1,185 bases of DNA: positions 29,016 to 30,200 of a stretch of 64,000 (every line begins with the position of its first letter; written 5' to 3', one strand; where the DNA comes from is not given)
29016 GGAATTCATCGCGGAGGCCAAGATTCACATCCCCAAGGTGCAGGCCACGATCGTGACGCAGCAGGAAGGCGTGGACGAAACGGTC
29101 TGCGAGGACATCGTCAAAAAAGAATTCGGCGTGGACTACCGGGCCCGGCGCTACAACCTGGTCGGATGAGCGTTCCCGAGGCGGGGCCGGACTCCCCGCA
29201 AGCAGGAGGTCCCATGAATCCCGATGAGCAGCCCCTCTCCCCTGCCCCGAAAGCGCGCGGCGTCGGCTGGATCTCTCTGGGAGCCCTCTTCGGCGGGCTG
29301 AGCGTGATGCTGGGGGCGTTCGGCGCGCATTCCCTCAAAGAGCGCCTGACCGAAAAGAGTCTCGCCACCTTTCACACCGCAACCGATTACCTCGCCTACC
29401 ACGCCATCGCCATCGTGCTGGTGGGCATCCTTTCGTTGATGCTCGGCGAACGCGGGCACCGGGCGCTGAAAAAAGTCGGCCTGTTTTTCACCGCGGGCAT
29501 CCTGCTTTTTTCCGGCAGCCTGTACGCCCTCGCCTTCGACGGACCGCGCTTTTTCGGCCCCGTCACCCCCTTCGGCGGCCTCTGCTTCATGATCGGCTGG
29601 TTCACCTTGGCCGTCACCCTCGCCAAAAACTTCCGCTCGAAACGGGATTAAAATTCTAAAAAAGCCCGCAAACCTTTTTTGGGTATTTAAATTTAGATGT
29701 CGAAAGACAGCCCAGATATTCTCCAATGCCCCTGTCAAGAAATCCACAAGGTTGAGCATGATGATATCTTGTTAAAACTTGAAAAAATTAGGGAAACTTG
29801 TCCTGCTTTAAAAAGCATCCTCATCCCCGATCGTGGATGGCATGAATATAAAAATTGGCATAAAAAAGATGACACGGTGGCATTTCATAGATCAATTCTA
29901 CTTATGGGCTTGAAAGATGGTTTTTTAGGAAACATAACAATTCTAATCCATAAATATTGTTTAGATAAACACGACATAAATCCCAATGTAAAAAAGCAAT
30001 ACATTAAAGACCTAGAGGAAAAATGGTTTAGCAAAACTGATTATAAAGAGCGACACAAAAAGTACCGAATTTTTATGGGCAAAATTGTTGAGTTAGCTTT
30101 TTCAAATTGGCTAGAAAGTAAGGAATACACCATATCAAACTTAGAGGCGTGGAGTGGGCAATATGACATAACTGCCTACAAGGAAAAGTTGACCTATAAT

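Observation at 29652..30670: Second AT-rich single-gene islet (315-aa protein with possible PD-(D/E)xK motif) between convergent DUF423 and membrane-protein genes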

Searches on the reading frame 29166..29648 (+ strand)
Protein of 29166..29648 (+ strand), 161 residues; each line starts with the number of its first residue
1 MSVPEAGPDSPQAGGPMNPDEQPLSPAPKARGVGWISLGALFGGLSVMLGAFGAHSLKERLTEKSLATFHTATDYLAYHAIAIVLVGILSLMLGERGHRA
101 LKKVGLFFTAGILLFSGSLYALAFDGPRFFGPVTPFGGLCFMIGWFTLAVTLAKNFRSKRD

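Call 3: search_protein_families(library=pfam, proteins=[window:29166-29648:+], max_evalue=1)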
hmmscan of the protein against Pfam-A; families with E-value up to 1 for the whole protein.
window:29166-29648:+ (161 aa): 4 families
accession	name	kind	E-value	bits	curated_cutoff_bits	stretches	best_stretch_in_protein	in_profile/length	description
PF04241.20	DUF423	-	3.9e-27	94.8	25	1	49-138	1-86/86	Protein of unknown function (DUF423)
PF00822.25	PMP22_Claudin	-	0.12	12.8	26.7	1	71-122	65-115/161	PMP-22/EMP/MP20/Claudin family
PF23600.1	DUF7139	-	0.18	11.8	30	1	31-116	22-104/150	Domain of unknown function (DUF7139)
PF03203.19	MerC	-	0.58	11.2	27.6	0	50-151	26-102/108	MerC mercury resistance protein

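Call 40: list_cluster_members(proteins=[P0001, window:29166-29648:+, window:30680-31504:-])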
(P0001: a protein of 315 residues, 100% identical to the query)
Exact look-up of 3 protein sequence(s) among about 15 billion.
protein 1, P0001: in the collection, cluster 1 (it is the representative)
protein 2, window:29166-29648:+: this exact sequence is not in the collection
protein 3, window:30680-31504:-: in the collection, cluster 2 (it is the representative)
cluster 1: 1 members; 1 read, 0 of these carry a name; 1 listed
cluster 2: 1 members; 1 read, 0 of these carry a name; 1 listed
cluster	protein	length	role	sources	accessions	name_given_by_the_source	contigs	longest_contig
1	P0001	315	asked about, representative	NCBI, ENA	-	-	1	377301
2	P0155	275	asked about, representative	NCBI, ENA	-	-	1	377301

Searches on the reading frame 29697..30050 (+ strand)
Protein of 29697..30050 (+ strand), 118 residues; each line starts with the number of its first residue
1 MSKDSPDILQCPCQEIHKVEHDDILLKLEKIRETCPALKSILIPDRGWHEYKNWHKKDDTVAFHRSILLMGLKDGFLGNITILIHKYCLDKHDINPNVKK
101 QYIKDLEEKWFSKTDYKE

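Call 66: predict_structure(alignment_id=A4)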
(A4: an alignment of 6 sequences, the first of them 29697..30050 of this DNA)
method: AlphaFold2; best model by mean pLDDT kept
length: 118 residues; sequences in the alignment: 6
mean_pLDDT: 51.6   pTM: 0.38
mean pLDDT of the five models: 51.6, 49.3, 49.2, 48.8, 47.3
residues with pLDDT >= 90: 0; 70-90: 12; 50-70: 38; < 50: 68
segments of 3 or more residues with pLDDT < 50: 1-19, 60-65, 67-100, 110-118
pLDDT, mean of each block of 10 residues (from residue 1): 39 45 68 65 66 63 47 43 44 46 52 40
secondary structure, 60 per line:
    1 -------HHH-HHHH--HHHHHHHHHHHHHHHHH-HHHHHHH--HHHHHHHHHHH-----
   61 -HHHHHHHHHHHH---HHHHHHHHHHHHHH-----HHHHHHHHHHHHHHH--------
elements in order: H12-15 H18-34 H36-42 H45-55 H62-73 H77-90 H96-110
